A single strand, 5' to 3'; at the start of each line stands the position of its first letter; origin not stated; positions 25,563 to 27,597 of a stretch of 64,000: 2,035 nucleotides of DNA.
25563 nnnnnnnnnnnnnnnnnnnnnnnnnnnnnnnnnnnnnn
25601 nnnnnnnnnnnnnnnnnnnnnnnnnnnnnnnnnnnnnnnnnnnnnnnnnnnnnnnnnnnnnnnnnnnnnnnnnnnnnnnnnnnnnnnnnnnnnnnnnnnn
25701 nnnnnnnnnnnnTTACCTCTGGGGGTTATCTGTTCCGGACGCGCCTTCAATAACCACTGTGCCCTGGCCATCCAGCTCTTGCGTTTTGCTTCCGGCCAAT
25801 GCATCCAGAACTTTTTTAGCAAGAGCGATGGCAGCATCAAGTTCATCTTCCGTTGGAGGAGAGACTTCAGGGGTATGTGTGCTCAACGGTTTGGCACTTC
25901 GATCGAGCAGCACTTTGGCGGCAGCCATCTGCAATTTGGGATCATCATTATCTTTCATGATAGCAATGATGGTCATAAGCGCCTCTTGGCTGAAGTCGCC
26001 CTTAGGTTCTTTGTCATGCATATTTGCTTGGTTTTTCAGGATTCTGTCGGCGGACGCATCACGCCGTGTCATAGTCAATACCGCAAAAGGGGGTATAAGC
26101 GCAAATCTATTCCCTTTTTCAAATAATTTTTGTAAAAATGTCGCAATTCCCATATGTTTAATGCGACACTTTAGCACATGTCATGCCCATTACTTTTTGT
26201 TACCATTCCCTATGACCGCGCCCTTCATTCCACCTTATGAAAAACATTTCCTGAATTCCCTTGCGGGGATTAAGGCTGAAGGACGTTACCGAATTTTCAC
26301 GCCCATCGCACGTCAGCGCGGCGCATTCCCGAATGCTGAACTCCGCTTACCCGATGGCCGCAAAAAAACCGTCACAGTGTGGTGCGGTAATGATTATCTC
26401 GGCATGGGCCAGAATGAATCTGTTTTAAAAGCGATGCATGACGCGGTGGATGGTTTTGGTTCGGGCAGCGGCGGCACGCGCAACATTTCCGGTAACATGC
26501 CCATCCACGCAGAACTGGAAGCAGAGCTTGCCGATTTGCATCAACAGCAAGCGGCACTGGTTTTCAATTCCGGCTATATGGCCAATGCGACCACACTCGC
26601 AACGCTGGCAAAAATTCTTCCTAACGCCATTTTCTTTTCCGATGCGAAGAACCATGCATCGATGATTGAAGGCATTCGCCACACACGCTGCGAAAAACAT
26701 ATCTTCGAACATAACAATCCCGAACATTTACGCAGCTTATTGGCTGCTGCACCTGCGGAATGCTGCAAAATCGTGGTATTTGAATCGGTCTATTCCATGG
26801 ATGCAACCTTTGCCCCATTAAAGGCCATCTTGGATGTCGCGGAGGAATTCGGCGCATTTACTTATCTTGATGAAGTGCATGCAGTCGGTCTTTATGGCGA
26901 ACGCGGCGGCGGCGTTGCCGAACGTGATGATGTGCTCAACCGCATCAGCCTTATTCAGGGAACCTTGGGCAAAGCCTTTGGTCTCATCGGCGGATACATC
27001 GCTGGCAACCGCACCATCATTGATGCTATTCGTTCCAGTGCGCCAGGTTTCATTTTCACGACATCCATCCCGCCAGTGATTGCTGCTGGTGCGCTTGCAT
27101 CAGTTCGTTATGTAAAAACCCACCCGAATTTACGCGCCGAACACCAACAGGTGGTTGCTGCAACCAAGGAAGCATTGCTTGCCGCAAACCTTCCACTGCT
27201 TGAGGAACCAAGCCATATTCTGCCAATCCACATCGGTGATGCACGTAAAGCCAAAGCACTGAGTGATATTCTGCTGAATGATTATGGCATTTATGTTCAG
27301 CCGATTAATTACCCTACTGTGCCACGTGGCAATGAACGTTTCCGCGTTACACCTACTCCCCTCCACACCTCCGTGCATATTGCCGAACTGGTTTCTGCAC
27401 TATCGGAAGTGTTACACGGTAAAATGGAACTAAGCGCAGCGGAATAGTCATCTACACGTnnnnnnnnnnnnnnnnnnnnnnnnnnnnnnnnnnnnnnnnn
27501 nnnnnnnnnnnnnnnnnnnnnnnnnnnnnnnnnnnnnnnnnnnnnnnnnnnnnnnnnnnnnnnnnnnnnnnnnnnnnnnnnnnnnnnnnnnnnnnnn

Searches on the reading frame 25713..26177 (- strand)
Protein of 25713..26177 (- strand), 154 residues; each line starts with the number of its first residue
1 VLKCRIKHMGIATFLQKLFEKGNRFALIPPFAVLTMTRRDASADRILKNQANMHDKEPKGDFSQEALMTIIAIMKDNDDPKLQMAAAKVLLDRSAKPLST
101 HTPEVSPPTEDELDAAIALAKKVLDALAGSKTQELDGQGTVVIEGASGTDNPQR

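Call 62: search_protein_families(library=ncbifam, proteins=[window:25713-26177:-], max_evalue=0.00001)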
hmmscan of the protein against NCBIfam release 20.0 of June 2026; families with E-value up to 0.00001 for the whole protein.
window:25713-26177:- (154 aa): 0 families

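Call 70: search_protein_families(library=phrogs, proteins=[window:25713-26177:-], max_evalue=0.01)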
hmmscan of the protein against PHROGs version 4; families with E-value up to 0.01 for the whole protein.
window:25713-26177:- (154 aa): 1 family
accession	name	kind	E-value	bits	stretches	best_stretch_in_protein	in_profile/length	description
phrog_2109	-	unknown function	0.0049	17.4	1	61-136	134-206/230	-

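Call 93: search_protein_families(library=pfam, proteins=[window:25713-26177:-], max_evalue=0.001)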
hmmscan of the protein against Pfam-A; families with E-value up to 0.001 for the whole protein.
window:25713-26177:- (154 aa): 0 families

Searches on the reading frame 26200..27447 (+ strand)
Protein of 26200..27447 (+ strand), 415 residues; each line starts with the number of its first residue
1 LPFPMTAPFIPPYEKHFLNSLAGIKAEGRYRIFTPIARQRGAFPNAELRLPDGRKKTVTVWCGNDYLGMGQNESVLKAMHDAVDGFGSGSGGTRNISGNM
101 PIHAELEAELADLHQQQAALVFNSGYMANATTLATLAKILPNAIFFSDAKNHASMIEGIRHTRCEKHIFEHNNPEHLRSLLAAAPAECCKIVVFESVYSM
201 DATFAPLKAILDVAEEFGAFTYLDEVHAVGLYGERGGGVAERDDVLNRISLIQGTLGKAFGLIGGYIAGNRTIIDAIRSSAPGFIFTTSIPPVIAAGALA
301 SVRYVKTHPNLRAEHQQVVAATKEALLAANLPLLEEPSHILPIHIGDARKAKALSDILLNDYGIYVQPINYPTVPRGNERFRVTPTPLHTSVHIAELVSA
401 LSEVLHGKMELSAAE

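Call 93: search_protein_families(library=pfam, proteins=[window:26200-27447:+], max_evalue=0.001)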
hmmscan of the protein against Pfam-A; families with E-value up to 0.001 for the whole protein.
window:26200-27447:+ (415 aa): 2 families
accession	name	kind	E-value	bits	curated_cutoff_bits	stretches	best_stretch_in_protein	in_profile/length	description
PF00155.27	Aminotran_1_2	-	1.3e-60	206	19.7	1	57-401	2-361/361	Aminotransferase class I and II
PF01053.26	Cys_Met_Meta_PP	-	4.9e-05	22.5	27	1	101-230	52-179/381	Cys/Met metabolism PLP-dependent enzyme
